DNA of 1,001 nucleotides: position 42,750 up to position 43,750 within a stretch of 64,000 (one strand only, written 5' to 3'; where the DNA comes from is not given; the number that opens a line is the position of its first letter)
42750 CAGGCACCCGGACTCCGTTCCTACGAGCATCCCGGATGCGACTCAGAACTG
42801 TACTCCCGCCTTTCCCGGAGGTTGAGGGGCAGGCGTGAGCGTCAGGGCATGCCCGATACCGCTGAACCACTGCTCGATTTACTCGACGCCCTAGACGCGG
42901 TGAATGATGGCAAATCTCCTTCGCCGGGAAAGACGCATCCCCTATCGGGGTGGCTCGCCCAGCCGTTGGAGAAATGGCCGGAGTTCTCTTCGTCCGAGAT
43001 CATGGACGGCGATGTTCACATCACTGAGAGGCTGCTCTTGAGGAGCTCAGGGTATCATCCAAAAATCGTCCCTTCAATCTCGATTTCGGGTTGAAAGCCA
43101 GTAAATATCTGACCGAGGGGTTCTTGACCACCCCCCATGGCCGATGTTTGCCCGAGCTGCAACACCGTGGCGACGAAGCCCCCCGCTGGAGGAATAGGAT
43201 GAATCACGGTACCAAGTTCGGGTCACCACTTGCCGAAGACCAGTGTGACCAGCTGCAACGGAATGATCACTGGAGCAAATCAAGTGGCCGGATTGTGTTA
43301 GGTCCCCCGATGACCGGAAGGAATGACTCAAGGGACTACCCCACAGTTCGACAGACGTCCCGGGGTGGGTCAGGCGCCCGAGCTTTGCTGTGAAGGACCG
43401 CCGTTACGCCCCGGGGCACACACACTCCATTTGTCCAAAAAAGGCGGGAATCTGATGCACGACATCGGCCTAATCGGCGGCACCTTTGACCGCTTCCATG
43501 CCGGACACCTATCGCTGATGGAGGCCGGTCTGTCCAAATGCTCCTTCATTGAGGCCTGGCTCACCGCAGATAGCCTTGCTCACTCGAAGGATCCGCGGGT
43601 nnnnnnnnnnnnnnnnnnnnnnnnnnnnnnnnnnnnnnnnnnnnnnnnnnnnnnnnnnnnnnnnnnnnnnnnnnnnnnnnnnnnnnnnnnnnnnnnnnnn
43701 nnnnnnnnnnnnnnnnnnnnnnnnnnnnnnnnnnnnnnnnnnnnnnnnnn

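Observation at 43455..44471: Single polypeptide fusing archaeal PPAT with DUF359-type GTP-dependent dephospho-CoA kinase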

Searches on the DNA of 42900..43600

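Call 55: search_rna_families(source=window, start=42900, end=43600, threshold=evalue, max_evalue=0.01, show_alignments=1)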
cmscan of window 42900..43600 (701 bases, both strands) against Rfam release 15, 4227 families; matches with E-value up to 0.01: 0.
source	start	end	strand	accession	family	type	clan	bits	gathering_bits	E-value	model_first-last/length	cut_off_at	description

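Call 58: search_rna_families(source=window, start=43080, end=43460, threshold=evalue, max_evalue=10, show_alignments=3)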
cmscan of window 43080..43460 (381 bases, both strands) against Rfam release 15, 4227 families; matches with E-value up to 10: 3.
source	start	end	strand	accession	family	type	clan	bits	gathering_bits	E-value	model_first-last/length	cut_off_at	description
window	43226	43416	+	RF00064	HgcG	Gene; snRNA; snoRNA; HACA-box;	-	22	77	0.00029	58-268/276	no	HgcG RNA (Pab40)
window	43357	43420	+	RF02796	Pab160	Gene; snRNA; snoRNA; HACA-box;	-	16.8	47.4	3.8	1-68/68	no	Pab160 RNA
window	43236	43307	+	RF01973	H19_2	Gene; lncRNA;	-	9.5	50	7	1-69/69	no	H19 conserved region 2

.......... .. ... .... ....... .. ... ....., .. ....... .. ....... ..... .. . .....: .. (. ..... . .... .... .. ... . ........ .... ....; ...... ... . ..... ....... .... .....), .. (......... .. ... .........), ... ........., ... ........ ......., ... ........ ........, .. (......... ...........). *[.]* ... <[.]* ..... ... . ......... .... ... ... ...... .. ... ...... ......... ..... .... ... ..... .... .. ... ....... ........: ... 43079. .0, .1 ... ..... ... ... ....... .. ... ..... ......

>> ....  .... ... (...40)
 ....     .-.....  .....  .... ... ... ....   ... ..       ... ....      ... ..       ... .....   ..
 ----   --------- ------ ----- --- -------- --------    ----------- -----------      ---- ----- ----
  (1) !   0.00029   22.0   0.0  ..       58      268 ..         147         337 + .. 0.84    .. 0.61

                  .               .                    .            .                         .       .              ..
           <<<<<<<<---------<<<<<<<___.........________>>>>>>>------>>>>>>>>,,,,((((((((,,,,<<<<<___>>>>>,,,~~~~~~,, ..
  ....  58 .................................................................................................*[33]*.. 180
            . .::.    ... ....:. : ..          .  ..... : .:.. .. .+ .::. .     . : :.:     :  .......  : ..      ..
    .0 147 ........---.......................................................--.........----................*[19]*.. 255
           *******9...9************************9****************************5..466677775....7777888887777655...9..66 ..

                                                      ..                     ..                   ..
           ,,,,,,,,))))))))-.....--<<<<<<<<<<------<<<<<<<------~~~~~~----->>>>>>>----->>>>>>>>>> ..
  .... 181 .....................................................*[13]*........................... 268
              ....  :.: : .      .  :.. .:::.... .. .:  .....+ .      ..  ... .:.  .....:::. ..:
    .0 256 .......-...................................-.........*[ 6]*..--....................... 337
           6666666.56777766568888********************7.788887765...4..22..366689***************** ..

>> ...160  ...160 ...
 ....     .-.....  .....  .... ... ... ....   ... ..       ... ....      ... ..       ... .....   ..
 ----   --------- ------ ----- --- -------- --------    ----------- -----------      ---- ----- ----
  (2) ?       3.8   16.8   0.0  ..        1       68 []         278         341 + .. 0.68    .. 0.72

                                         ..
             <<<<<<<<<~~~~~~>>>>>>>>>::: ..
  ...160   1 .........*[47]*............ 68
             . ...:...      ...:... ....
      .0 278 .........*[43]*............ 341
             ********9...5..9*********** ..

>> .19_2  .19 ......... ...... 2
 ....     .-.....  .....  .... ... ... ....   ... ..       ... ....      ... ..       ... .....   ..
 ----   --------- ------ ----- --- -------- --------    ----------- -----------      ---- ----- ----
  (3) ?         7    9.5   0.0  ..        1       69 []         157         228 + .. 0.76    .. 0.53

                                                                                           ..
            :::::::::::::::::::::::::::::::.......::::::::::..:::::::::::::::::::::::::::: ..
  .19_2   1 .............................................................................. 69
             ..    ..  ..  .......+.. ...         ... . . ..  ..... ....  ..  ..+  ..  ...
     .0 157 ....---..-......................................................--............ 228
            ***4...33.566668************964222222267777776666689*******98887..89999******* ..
